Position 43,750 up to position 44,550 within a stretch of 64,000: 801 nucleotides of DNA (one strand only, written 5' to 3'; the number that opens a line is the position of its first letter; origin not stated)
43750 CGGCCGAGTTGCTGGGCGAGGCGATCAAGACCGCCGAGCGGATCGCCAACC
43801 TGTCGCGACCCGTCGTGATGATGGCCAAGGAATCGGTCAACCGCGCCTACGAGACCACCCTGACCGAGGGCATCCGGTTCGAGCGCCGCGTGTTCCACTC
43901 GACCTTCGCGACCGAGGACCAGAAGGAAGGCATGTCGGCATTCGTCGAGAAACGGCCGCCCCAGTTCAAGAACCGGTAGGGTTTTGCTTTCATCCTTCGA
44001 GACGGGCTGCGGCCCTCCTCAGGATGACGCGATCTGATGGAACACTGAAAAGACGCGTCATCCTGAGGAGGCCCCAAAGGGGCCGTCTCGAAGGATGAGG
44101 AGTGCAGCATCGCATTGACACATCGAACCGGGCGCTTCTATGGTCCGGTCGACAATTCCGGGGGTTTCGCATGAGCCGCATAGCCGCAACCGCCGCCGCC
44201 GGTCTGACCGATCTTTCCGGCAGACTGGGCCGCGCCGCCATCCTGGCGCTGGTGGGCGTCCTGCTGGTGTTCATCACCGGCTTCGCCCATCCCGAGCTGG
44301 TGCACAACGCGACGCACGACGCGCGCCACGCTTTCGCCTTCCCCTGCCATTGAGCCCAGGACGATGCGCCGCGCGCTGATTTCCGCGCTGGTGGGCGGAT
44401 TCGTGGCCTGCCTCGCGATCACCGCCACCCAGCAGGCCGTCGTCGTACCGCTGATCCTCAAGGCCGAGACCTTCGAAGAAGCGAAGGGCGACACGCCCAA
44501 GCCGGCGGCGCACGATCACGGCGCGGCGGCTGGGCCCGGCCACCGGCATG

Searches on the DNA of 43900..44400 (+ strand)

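Call 29: search_rna_families(source=window, start=43900, end=44400, threshold=evalue, max_evalue=10, show_alignments=3)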
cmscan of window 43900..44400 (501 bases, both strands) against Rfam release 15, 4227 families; matches with E-value up to 10: 9.
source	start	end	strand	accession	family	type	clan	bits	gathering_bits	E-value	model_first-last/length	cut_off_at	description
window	43991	44097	-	RF03265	mir-1460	Gene; miRNA;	-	27.6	74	0.017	1-91/91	no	mir-1460 microRNA precursor family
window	43993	44095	+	RF00877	mir-592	Gene; miRNA;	-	25.3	67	0.0037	1-88/88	no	mir-592 microRNA precursor family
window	44008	44078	+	RF03464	mir-465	Gene; miRNA;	CL00136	24.5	65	0.011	1-79/79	no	mir-465 microRNA precursor family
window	44008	44076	+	RF00639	mir-515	Gene; miRNA;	CL00096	24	68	0.022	9-79/87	no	mir-515 microRNA precursor family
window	44007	44077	+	RF04302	mir-506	Gene; miRNA;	CL00140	19.3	84.5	0.26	1-81/81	no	mir-506 microRNA precursor family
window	44002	44086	-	RF03257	mir-4427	Gene; miRNA;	-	17.4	86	0.81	1-68/68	no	mir-4427 microRNA precursor family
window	44010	44075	+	RF00848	mir-61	Gene; miRNA;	-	16.9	77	2.1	1-85/85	no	mir-61 microRNA precursor family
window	43911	43957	-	RF00335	snoZ13_snr52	Gene; snRNA; snoRNA; CD-box;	-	16.2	47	5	1-101/101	no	Small nucleolar RNA Z13/snr52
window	44068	44084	-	RF02806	PyrR208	Gene; snRNA; snoRNA; HACA-box;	-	12.8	64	6.4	12-28/60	no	Pyrobaculum sRNA 208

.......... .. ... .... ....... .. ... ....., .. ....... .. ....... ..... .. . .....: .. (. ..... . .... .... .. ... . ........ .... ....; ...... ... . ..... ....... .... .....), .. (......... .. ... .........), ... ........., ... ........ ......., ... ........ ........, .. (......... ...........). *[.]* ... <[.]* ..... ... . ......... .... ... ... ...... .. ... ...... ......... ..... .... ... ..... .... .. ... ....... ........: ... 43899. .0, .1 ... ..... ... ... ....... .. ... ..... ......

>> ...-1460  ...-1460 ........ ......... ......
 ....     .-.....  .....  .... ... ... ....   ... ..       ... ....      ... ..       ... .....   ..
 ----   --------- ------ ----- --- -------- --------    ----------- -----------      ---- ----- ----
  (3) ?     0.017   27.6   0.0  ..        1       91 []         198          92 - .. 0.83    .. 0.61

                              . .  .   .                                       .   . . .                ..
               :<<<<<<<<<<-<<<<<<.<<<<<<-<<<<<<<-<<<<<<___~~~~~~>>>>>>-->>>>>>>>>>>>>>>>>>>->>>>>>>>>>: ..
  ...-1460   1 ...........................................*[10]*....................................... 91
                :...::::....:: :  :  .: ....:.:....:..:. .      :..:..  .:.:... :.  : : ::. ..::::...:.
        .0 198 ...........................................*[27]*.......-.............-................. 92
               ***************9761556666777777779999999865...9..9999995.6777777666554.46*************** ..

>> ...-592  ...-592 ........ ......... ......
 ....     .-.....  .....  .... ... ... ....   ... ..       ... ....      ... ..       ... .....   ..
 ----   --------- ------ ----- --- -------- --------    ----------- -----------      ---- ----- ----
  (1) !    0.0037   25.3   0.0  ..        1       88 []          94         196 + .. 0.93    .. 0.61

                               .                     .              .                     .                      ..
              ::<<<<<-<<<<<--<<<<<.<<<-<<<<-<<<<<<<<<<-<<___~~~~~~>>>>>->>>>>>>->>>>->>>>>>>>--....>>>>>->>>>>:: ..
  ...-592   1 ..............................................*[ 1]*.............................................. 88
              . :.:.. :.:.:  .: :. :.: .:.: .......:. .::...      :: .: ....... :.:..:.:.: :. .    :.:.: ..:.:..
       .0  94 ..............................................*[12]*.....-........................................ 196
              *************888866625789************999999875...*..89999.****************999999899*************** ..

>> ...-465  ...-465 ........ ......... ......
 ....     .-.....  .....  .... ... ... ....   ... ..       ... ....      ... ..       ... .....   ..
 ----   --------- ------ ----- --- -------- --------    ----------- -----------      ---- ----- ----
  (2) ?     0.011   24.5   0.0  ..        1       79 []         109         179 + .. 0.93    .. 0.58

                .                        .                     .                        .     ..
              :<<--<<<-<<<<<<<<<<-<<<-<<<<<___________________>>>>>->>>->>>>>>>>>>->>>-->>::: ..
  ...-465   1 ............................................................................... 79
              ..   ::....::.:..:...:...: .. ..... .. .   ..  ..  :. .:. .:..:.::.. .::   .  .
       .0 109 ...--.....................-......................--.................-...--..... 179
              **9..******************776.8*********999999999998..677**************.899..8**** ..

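Call 46: search_dna_similar(query=window:43985-44105:+, collection=plasmids, mode=distant, max_evalue=0.001, max_rows=40)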
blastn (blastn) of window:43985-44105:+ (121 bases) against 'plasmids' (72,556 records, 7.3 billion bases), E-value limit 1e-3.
No match.
